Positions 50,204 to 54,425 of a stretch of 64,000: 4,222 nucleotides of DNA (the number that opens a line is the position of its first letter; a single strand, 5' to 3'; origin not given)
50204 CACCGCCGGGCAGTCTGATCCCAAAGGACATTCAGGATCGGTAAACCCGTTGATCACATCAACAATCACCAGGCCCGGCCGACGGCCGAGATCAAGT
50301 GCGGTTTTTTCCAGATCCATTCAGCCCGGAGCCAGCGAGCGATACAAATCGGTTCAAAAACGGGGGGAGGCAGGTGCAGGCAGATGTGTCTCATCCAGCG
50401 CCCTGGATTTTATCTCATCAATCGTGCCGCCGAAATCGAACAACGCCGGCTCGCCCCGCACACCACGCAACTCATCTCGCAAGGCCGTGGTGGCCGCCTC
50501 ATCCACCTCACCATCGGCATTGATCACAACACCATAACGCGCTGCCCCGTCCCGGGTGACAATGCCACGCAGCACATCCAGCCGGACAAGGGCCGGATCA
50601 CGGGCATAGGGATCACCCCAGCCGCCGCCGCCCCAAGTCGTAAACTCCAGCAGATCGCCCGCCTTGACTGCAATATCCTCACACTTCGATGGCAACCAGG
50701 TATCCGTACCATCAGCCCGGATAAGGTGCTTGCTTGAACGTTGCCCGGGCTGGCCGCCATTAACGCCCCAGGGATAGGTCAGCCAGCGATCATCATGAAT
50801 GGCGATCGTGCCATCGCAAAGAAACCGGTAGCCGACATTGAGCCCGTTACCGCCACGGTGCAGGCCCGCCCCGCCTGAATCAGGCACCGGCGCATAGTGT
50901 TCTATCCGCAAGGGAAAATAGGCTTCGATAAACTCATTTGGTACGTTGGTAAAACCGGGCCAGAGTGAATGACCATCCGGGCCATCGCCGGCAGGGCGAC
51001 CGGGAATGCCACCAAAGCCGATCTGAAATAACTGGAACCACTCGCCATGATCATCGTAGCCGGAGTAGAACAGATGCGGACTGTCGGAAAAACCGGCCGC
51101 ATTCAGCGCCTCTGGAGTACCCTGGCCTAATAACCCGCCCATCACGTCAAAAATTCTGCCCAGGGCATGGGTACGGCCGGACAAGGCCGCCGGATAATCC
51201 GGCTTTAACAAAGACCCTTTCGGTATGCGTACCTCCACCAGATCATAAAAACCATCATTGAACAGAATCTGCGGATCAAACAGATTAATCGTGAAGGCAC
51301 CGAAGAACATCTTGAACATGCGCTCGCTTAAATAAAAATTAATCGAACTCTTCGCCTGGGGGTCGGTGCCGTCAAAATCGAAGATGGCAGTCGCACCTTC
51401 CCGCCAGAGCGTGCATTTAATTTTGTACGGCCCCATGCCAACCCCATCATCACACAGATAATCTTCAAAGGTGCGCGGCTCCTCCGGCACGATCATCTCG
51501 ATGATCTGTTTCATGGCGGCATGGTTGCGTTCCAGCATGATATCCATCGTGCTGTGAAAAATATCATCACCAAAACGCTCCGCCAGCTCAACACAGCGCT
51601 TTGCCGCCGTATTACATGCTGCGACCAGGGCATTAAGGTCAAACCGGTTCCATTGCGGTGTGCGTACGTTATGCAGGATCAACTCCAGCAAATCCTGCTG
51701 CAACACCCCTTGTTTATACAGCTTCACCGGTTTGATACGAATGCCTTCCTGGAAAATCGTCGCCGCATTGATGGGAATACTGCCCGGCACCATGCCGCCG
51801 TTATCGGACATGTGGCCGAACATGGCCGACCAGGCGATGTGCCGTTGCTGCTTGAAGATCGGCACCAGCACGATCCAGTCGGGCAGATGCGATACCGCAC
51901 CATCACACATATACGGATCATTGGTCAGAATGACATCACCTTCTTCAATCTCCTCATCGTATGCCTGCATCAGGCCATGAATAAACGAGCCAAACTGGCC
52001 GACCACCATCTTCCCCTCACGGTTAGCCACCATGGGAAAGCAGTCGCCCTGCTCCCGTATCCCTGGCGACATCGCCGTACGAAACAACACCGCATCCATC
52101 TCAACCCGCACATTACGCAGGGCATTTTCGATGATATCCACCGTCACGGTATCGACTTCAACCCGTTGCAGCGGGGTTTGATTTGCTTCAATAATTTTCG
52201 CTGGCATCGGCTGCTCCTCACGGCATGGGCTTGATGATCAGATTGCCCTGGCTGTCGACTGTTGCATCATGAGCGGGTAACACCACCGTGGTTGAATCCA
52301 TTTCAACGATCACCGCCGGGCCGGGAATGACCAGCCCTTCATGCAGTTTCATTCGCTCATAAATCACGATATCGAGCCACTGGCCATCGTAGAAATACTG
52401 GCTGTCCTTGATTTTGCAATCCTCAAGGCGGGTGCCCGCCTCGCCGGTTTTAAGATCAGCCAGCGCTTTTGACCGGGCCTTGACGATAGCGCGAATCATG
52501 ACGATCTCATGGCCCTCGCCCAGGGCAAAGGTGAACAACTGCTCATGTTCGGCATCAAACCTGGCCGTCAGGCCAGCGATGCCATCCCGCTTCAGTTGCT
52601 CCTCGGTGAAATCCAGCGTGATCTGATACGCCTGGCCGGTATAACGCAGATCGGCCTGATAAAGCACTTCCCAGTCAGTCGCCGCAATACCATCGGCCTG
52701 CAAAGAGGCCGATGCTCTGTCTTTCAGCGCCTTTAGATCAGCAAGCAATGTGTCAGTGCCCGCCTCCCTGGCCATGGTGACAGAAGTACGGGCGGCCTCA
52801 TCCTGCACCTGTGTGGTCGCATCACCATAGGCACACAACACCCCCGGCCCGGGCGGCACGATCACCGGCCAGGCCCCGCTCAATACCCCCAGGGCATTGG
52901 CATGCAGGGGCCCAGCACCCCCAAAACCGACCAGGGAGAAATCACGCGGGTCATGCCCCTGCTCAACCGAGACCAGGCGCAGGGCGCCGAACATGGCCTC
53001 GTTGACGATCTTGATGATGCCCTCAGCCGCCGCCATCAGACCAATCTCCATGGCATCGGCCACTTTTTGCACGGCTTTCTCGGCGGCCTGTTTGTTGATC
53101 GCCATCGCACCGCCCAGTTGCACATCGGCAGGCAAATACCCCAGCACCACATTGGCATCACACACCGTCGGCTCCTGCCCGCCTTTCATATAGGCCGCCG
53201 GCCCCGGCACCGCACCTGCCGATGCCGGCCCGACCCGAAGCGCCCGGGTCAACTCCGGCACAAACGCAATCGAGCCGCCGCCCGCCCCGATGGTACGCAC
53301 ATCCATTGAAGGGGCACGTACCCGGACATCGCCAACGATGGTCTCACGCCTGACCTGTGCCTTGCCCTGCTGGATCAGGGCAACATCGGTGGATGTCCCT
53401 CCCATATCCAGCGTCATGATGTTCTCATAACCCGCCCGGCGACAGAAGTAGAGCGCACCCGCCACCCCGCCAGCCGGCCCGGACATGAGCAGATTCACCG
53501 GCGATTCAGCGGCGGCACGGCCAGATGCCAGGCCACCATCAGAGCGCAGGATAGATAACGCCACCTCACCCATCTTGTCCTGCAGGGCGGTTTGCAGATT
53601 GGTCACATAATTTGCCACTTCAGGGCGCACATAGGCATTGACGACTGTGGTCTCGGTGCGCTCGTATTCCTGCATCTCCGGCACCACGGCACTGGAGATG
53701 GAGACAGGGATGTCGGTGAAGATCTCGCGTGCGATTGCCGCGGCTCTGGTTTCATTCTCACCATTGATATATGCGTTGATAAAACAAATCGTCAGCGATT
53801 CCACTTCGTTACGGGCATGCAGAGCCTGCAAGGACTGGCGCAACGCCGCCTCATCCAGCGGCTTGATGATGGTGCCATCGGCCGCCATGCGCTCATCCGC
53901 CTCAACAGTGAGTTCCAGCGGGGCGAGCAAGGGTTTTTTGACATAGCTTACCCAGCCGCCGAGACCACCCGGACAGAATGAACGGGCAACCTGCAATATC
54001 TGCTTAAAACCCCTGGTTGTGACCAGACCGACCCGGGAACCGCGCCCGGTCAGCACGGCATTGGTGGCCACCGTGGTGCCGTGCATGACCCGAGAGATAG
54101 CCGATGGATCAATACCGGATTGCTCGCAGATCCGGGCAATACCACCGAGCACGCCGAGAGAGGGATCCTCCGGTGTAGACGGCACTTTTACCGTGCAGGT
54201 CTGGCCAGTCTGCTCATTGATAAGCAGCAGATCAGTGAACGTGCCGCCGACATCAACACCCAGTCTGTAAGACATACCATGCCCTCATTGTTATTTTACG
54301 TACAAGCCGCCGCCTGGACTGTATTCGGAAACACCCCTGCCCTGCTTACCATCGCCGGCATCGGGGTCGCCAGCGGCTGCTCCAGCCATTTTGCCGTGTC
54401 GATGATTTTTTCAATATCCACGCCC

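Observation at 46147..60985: Uncharacterised ~15-kb catabolic locus combining TonB-dependent uptake, ATP-dependent hydantoinase/oxoprolinase, cysteine hydrolase, CoA-transferase + lyase, racemase-like, NTF2 pair and a PLP enzyme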

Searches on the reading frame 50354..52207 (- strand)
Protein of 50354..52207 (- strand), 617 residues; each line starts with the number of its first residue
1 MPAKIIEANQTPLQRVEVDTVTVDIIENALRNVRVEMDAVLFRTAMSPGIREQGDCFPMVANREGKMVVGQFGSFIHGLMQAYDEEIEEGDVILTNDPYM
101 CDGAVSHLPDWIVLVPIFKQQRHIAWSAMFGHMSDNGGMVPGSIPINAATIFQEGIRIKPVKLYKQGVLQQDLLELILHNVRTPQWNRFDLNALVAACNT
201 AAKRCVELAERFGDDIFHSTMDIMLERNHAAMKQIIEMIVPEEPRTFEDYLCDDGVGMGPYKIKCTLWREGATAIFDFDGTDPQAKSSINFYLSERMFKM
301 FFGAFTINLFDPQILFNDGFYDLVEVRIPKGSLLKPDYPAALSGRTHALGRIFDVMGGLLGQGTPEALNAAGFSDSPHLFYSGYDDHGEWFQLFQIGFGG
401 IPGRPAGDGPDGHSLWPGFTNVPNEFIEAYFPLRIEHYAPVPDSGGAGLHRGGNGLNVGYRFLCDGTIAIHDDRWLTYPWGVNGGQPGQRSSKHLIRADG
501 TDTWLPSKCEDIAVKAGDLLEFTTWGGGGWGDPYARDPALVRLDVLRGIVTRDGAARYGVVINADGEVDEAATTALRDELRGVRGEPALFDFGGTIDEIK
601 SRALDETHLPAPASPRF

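Call 3: search_protein_families(library=pfam, proteins=[window:50354-52207:-])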
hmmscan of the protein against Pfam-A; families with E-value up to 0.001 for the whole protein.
window:50354-52207:- (617 aa): 1 family
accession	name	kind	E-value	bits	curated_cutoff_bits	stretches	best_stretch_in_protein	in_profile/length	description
PF02538.19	Hydantoinase_B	-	1.3e-147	492.8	26.8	1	19-533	1-519/519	Hydantoinase B/oxoprolinase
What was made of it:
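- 50354..52207 (-): HyuB-type subunit (metal-dependent ring-opening half) of an ATP-dependent hydantoinase/lactamase. PF02538 is matched at full length (call 3).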

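Call 4: search_protein_families(library=ncbifam, proteins=[window:50354-52207:-])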
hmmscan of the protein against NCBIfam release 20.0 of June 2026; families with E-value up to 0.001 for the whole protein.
window:50354-52207:- (617 aa): 2 families
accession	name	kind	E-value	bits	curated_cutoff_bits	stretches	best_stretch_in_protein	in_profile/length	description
NF050157.1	CapLactmsBetCapB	equivalog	3e-56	190.9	1000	1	18-577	1-575/577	caprolactamase subunit beta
NF042976.1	AcphenoCarb_ApcD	equivalog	5.7e-36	124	1500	2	51-456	61-483/685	acetophenone carboxylase subunit delta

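Call 78: search_solved_structures(query=window:50354-52207:-, max_evalue=1e-10, show_alignments=2)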
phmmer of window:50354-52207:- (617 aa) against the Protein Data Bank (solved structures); distinct sequences matched with E-value up to 1e-10: 5.
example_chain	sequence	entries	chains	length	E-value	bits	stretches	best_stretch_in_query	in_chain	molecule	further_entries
7hk5_A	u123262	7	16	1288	4.1e-73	250.1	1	21-578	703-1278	N-methylhydantoinase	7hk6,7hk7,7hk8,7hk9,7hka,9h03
6yra_B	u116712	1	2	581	7e-51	176.7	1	18-577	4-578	Hydantoinase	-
5l9w_A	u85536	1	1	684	2e-36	128.9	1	52-456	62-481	Acetophenone carboxylase delta subunit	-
5m45_A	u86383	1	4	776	1.3e-15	60.2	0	39-490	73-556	Acetone carboxylase alpha subunit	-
5svb_A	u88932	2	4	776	1.8e-15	59.7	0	39-490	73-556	Acetone carboxylase alpha subunit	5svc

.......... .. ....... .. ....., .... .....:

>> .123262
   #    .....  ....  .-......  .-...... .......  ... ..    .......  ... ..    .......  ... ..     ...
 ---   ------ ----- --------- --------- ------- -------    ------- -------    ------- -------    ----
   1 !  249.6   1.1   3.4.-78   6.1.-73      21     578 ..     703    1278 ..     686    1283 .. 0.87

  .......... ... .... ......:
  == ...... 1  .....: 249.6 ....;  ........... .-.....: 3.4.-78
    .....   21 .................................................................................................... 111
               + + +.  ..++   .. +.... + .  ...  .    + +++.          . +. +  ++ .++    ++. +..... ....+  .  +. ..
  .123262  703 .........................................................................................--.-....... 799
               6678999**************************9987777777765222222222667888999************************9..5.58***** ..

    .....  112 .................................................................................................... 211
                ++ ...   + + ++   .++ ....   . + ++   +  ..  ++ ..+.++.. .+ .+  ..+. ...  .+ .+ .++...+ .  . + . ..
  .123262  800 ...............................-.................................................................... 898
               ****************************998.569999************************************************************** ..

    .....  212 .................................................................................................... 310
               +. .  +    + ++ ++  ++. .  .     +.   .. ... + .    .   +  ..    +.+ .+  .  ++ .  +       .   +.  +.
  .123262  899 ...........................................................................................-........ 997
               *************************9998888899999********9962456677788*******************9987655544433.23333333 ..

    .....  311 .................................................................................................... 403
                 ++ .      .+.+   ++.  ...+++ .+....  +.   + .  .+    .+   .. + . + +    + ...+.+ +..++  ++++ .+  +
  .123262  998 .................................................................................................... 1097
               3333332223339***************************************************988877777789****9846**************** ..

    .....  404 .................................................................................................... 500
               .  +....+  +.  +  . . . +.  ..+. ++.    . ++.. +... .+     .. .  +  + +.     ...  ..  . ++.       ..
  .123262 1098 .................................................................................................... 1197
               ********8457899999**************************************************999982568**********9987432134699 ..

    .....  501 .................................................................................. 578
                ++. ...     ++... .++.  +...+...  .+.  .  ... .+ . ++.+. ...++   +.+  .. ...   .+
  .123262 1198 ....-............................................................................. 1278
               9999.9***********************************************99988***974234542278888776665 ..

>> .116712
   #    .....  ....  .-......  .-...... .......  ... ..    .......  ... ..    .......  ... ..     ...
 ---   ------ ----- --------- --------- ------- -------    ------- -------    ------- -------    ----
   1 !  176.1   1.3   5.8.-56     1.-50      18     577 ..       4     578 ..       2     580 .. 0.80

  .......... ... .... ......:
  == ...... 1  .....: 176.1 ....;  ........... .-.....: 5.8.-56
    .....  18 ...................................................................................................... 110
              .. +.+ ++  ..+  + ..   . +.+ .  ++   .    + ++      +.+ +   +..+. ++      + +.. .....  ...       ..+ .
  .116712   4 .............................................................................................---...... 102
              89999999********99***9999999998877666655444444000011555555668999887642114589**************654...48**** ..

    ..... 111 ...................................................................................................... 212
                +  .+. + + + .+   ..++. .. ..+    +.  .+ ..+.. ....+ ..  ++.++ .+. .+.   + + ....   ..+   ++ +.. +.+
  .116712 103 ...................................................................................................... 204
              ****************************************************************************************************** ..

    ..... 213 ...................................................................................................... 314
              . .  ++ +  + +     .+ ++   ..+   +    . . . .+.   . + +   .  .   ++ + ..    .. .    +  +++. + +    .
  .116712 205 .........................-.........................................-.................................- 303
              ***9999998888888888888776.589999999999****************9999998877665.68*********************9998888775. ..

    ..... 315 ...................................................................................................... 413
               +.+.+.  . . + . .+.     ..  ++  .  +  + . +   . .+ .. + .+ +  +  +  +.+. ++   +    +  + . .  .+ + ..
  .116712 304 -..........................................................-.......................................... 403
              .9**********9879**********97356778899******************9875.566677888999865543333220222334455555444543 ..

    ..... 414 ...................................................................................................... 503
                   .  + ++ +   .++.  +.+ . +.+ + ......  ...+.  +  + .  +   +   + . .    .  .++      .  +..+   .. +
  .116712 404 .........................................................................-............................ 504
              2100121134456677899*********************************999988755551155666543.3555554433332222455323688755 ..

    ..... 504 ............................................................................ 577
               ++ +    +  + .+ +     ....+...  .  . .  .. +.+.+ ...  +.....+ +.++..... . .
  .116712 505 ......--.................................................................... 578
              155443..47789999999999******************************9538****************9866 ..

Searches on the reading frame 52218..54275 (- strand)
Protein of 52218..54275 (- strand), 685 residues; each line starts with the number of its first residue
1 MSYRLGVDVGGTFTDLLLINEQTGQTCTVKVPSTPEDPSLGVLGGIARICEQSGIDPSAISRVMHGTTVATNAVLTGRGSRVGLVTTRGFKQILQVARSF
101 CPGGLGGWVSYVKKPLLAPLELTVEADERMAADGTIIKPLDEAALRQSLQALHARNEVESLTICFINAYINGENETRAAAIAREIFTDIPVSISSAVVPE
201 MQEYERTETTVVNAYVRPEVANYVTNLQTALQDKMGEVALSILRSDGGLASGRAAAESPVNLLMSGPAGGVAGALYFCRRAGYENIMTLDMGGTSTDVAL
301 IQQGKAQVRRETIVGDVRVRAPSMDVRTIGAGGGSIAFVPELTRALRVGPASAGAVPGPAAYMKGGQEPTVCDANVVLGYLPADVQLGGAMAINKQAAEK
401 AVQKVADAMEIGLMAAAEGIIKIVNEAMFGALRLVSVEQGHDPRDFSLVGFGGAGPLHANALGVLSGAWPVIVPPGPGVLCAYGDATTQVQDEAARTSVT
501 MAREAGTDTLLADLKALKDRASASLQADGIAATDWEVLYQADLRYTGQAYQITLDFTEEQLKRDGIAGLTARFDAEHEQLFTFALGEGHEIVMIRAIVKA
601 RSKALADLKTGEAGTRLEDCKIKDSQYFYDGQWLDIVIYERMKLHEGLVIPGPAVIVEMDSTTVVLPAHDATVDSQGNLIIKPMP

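Call 3: search_protein_families(library=pfam, proteins=[window:52218-54275:-])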
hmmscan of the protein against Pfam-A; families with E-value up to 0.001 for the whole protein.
window:52218-54275:- (685 aa): 3 families
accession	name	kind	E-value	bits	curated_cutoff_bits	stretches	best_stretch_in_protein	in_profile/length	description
PF01968.24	Hydantoinase_A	-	1.7e-86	290.5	22.9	1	206-491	1-288/291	Hydantoinase/oxoprolinase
PF05378.19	Hydant_A_N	-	5e-48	163.6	25.2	1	4-185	1-175/176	Hydantoinase/oxoprolinase N-terminal region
PF19278.4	Hydant_A_C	-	1.9e-11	44.1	21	1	508-672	12-180/193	Hydantoinase/oxoprolinase C-terminal domain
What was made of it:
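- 52218..54275 (-): HyuA-type subunit (ATP-binding half). Three Hydantoinase_A domains are present (call 3).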

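Call 4: search_protein_families(library=ncbifam, proteins=[window:52218-54275:-])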
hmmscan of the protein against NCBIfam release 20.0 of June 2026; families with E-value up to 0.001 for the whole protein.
window:52218-54275:- (685 aa): 3 families
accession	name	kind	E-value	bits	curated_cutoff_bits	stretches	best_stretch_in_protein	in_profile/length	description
NF050156.1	CapLactmsAlpCapA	equivalog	3.6e-159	531.2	1000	1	3-680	1-684/689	caprolactamase subunit alpha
NF042975.2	AcphenoCarb_ApcC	equivalog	2.2e-83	280.7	1500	1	6-670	12-697/733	acetophenone carboxylase subunit gamma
NF042960.1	AcphenoCarb_ApcA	equivalog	8.6e-49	166.4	1250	2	155-679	135-653/658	acetophenone carboxylase subunit alpha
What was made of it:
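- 52218..54275 (-): The NCBIfam caprolactamase model scores 531 bits, below its cut-off of 1000 (call 4).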

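Call 25: search_solved_structures(query=window:52218-54275:-, max_evalue=0.00001)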
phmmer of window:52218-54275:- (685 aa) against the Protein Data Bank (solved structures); distinct sequences matched with E-value up to 0.00001: 6.
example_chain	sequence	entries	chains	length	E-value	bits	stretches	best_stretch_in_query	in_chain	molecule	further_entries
7hk5_A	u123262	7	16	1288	3.5e-131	441.8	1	4-681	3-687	N-methylhydantoinase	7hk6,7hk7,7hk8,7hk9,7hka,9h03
6yra_A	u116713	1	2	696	1.8e-116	393.2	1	2-675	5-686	5-oxoprolinase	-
5l9w_B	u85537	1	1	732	8.9e-83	281.9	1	5-682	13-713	Acetophenone carboxylase gamma subunit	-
5svb_B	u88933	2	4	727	1.5e-65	224.9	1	5-668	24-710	Acetone carboxylase beta subunit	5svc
5m45_B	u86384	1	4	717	1.3e-64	221.8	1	5-668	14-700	Acetone carboxylase beta subunit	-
5l9w_b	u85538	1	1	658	1.6e-40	142.3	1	3-534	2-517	Acetophenone carboxylase alpha subunit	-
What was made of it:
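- The enzyme belongs to the same superfamily, and the carboxylases appear among the PDB matches (calls 25, 78).
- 52218..54275 (-): PDB matches are N-methylhydantoinase 3.5e-131, caprolactamase alpha 1.8e-116 and the carboxylases 1e-64 to 9e-83 (call 25).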
